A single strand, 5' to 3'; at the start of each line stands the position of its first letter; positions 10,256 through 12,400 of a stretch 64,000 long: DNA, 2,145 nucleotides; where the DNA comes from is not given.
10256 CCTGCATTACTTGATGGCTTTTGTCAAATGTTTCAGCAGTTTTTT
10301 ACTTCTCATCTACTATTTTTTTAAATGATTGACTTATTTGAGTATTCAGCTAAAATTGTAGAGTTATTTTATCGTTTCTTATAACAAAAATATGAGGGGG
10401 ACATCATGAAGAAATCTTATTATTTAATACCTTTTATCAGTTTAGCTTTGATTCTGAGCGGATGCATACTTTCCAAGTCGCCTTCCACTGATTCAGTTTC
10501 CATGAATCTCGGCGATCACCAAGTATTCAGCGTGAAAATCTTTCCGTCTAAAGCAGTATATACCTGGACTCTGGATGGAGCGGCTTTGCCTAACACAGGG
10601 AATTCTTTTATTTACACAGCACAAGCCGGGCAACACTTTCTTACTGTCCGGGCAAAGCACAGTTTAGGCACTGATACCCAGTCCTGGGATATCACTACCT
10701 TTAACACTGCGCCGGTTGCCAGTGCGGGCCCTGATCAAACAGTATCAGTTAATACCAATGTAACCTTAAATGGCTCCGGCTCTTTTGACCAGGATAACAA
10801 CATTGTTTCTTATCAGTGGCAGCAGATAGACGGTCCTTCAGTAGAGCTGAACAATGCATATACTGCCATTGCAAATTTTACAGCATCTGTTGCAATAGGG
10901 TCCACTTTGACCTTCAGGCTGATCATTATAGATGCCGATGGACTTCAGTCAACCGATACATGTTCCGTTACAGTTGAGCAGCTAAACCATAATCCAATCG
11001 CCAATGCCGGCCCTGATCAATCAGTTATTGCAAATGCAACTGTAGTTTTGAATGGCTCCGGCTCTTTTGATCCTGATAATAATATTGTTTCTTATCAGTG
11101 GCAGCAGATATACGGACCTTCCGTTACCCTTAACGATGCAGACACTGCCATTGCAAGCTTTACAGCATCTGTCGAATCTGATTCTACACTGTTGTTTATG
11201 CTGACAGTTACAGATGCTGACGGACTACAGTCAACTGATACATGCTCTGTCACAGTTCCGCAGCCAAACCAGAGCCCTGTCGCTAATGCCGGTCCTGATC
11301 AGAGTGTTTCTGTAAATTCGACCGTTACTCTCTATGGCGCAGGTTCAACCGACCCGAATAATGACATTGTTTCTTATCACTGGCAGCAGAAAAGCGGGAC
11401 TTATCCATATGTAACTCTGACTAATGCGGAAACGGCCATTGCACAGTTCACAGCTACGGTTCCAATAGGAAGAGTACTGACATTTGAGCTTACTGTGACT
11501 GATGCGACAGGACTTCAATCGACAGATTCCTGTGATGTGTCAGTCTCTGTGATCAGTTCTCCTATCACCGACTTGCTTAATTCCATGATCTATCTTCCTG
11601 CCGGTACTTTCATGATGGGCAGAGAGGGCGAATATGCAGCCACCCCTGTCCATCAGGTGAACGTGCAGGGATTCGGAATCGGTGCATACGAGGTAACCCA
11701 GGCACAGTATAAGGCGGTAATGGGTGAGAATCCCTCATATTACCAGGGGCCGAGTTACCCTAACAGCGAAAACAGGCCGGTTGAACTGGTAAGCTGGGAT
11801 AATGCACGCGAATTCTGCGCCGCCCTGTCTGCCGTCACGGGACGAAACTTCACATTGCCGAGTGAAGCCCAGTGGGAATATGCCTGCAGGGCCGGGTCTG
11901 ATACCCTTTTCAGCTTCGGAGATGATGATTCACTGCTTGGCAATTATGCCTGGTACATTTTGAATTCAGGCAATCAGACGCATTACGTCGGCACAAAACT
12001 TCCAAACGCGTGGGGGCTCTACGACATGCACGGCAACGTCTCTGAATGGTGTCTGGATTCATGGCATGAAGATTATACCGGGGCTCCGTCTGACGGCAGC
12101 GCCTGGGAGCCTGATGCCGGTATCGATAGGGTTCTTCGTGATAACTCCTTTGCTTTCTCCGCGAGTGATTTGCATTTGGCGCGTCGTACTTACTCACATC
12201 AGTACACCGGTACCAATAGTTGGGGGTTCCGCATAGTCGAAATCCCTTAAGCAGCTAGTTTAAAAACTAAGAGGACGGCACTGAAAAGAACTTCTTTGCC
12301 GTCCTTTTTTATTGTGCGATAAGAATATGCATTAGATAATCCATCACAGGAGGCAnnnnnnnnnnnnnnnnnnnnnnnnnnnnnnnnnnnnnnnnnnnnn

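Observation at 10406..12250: Paralogous lipoprotein family built from a shared N-terminal module, PKD/Ig domains and catalytically incomplete FGE-sulfatase domains, with no sulfatase nearby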

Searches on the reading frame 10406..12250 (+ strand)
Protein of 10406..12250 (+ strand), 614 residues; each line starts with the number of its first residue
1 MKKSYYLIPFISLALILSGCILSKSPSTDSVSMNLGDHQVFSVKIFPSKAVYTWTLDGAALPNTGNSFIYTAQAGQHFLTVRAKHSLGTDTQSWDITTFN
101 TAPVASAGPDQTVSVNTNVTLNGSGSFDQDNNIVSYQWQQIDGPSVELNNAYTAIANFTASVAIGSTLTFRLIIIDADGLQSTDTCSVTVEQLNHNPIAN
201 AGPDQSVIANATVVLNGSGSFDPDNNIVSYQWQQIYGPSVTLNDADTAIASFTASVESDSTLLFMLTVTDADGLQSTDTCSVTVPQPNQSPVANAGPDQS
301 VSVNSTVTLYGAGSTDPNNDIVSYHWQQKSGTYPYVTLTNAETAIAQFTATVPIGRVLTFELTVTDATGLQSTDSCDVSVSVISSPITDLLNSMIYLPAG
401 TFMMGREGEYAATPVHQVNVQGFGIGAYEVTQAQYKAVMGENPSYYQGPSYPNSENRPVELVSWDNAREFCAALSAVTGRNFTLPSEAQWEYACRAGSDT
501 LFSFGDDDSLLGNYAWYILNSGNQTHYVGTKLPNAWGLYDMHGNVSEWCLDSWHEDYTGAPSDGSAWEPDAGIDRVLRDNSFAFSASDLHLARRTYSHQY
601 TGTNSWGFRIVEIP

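Call 4: search_protein_families(library=pfam, proteins=[window:10406-12250:+], max_evalue=0.01)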
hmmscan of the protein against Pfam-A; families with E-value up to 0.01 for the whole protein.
window:10406-12250:+ (614 aa): 8 families
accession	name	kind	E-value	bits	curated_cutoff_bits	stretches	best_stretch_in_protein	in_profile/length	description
PF22352.2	K319L-like_PKD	-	3.6e-56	187.6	27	3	201-284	1-84/84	K319L-like, PKD domain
PF03781.23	FGE-sulfatase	-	5.6e-46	157.7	23.3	1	392-611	3-254/255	Sulfatase-modifying factor enzyme 1-like domain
PF18911.6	PKD_4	-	1.6e-21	76.6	27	3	100-190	1-85/85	PKD domain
PF21027.3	Sde0182_C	-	4.1e-12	47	27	1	212-272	1-69/83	Cellulose-binding protein Sde0182, C-terminal domain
PF02010.21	REJ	-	2e-11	43.6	25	2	256-346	47-150/452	REJ domain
PF17963.7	Big_9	-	4.1e-08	34.4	23.6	1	194-283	1-89/89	Bacterial Ig domain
PF20236.3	DUF6593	-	6.3e-05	23.7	27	0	106-186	55-133/146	Family of unknown function (DUF6593)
PF13895.12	Ig_2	-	0.00059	20.5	27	0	50-75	29-54/79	Immunoglobulin domain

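Call 25: find_encoding_contigs(protein=window:10406-12247:+, flank=10000, max_places=4)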
Protein window:10406-12247:+ (614 aa): no gene with exactly this product is on record in the collection.

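Call 44: search_protein_families(library=ncbifam, proteins=[window:10406-12250:+], max_evalue=0.001)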
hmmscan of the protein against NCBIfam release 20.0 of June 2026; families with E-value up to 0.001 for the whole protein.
window:10406-12250:+ (614 aa): 10 families
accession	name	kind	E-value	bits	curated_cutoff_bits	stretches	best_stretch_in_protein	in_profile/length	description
NF038112.1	myxo_dep_M36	subfamily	5.3e-69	232.7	1500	1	97-382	1184-1469/1604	myxosortase-dependent M36 family metallopeptidase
NF051459.1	pyoverdine_PvdO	equivalog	2.8e-32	111.9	500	1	393-611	35-277/280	dihydropyoverdine dehydrogenase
NF038111.1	rhom_dep_M36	equivalog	1.4e-27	95.6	1700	3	196-299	1186-1291/1315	rhombosortase-dependent M36 family metallopeptidase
TIGR03525.2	GldK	equivalog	3.4e-19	69.4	350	1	444-611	210-404/408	T9SS ring complex lipoprotein PorK/GldK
TIGR02171.1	Fb_sc_TIGR02171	subfamily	4.2e-06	25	544.35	1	481-596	158-262/912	TIGR02171 family lipoprotein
TIGR03440.2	egtB_TIGR03440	equivalog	1e-05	24.9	360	0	454-609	271-411/413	ergothioneine biosynthesis protein EgtB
NF012211.1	tand_rpt_95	domain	3.2e-05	23.8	90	0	204-294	5-94/98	tandem-95 repeat protein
TIGR03524.1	GldJ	equivalog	4.1e-05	22.4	458.2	0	522-553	334-365/559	gliding motility lipoprotein GldJ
TIGR03530.1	GldJ_short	equivalog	0.00012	21.1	382.9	0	525-553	289-317/396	gliding motility lipoprotein GldJ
NF041186.1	SenA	equivalog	0.00017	21.1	420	0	454-598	268-368/382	selenoneine synthase SenA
